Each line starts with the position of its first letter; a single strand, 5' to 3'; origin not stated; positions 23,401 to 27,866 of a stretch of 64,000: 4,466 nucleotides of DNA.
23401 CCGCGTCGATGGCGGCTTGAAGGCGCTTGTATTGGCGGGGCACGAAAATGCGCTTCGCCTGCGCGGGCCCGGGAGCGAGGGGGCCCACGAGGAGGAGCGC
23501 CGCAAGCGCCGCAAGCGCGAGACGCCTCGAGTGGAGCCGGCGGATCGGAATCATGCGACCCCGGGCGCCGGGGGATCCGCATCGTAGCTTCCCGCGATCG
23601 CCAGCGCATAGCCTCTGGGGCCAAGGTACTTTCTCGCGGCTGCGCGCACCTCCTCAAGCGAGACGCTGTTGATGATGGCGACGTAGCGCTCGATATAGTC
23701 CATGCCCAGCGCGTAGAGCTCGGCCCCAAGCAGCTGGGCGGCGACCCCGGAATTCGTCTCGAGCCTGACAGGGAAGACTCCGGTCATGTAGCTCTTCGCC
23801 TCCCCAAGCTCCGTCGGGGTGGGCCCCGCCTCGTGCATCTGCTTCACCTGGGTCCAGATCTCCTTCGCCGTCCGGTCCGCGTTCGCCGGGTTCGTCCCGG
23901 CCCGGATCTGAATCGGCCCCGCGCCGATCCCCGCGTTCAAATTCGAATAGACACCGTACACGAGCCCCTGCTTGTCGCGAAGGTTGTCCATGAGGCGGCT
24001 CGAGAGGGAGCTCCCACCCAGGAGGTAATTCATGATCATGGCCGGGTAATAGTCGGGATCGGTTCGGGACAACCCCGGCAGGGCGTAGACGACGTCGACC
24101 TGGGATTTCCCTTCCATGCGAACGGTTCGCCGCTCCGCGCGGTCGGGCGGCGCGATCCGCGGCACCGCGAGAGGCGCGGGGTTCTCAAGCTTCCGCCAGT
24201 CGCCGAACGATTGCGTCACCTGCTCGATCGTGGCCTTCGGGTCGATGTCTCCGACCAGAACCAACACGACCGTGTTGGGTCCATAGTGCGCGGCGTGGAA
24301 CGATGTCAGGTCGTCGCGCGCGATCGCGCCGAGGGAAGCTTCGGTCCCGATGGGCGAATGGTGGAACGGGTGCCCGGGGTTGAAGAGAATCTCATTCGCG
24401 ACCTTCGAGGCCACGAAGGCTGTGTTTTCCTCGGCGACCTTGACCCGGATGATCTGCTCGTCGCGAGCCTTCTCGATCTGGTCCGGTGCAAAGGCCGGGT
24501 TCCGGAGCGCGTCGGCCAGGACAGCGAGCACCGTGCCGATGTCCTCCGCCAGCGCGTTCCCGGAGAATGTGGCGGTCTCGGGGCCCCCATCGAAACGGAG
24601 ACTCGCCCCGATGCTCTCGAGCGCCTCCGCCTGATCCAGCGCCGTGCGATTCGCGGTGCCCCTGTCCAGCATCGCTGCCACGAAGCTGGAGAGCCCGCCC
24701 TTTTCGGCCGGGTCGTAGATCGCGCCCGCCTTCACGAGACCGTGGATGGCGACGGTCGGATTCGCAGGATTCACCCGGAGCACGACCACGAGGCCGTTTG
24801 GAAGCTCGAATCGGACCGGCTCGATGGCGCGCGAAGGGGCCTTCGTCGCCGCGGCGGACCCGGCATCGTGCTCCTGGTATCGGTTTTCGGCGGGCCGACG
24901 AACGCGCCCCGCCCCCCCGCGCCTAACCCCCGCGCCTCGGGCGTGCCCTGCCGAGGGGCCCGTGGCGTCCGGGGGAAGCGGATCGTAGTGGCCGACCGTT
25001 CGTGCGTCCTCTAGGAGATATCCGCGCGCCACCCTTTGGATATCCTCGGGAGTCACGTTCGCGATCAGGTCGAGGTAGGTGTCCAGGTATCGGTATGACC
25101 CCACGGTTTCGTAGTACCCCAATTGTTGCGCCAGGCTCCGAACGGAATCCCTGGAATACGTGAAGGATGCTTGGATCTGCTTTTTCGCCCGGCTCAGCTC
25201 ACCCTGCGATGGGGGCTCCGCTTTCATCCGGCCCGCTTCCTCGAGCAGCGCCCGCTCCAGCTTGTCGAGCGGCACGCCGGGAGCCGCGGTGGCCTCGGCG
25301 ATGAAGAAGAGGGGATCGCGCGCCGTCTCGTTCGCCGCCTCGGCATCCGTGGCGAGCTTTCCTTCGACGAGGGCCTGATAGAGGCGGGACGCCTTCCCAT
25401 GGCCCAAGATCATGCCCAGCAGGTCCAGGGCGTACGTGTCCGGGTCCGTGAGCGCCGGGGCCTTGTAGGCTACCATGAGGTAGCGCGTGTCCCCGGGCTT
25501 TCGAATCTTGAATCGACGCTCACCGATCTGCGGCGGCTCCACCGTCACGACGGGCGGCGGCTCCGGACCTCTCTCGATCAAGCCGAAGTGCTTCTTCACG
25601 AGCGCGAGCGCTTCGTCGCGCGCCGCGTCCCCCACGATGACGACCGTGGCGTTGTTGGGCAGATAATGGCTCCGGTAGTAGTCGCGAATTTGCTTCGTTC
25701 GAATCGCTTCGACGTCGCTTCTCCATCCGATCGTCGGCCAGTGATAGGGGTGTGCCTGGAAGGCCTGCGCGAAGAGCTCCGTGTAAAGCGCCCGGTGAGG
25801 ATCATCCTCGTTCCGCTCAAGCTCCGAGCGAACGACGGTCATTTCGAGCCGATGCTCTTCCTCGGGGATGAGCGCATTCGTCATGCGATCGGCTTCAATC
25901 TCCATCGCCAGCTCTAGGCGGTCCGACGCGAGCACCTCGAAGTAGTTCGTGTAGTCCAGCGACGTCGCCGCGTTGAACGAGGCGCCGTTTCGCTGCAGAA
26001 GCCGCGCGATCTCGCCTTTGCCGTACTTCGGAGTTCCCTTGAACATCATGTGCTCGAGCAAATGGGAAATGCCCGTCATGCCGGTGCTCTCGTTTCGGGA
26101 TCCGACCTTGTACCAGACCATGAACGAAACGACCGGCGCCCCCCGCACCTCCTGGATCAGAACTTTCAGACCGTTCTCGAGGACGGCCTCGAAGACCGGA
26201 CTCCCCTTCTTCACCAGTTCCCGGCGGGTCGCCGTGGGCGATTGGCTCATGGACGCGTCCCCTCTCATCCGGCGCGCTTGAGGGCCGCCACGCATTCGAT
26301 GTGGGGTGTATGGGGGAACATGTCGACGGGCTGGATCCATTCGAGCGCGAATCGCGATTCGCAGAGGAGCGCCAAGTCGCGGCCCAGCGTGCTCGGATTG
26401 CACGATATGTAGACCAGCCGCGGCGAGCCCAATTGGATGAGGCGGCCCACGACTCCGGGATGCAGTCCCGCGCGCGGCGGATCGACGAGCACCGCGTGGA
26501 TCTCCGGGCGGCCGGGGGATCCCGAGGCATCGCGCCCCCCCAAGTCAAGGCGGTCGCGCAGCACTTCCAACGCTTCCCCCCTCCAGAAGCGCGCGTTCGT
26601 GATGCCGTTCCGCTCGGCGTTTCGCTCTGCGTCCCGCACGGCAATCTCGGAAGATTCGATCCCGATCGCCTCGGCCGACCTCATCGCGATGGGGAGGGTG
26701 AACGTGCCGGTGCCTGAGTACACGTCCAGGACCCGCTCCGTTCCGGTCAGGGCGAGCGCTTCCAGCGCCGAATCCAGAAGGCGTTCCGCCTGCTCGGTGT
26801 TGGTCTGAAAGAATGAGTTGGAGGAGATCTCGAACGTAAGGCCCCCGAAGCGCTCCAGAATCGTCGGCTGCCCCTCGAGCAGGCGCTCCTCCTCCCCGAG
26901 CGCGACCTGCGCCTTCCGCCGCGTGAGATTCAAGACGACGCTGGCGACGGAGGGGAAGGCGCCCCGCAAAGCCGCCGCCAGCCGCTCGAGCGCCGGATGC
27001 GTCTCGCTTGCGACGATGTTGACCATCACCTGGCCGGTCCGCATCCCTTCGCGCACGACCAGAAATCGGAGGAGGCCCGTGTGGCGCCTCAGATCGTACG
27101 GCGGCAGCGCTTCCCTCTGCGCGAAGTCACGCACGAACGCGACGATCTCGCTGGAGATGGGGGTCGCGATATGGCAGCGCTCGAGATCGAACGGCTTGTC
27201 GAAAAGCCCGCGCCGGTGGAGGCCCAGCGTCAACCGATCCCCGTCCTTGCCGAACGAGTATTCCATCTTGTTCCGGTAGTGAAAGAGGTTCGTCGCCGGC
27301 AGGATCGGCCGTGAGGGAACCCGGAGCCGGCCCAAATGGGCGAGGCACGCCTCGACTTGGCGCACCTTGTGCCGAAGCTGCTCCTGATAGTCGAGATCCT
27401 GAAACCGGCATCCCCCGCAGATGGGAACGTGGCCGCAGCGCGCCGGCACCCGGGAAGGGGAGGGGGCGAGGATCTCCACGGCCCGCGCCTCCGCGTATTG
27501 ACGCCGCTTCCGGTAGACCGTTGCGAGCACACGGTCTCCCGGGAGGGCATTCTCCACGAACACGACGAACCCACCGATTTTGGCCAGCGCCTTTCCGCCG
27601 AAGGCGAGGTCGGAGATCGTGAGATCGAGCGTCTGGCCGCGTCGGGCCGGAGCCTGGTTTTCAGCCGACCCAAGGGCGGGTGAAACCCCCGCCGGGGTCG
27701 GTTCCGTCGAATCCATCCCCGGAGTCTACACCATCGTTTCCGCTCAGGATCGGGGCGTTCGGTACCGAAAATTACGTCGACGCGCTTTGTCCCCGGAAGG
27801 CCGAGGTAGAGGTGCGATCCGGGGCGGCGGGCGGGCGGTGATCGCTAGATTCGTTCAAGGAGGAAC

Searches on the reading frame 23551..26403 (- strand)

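Call 14: search_protein_families(library=pfam, proteins=[window:23551-26403:-], max_evalue=0.001)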
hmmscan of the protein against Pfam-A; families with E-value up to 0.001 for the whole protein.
window:23551-26403:- (950 aa): 2 families
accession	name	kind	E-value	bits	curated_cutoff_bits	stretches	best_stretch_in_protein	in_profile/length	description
PF05193.26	Peptidase_M16_C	-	1.3e-79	266.7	23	2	237-409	5-180/181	Peptidase M16 inactive domain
PF00675.25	Peptidase_M16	-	2.6e-45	154.4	22.3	2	81-224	2-145/149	Insulinase (Peptidase family M16)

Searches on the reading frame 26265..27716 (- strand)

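Call 14: search_protein_families(library=pfam, proteins=[window:26265-27716:-], max_evalue=0.001)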
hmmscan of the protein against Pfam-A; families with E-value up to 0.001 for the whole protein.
window:26265-27716:- (483 aa): 8 families
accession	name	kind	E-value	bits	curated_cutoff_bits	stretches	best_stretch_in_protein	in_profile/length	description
PF05958.17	tRNA_U5-meth_tr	-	1.2e-26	94.1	23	1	109-481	1-356/357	tRNA (Uracil-5-)-methyltransferase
PF01938.26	TRAM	-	2.6e-10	40.5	21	1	24-80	2-61/61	TRAM domain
PF13847.12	Methyltransf_31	-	3.8e-09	36.8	27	1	326-386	4-66/145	Methyltransferase domain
PF13649.12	Methyltransf_25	-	3.9e-06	27.9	27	1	329-384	1-57/97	Methyltransferase domain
PF05175.20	MTS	-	3.8e-05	23.8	23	1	294-389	3-98/170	Methyltransferase small domain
PF02390.23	Methyltransf_4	-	0.0003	20.7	24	1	329-390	5-68/173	Putative methyltransferase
PF06325.19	PrmA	-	0.00042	20.4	22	1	317-376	154-212/296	Ribosomal protein L11 methyltransferase (PrmA)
PF01135.25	PCMT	-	0.00043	20.6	20.3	1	306-380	54-131/210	Protein-L-isoaspartate(D-aspartate) O-methyltransferase (PCMT)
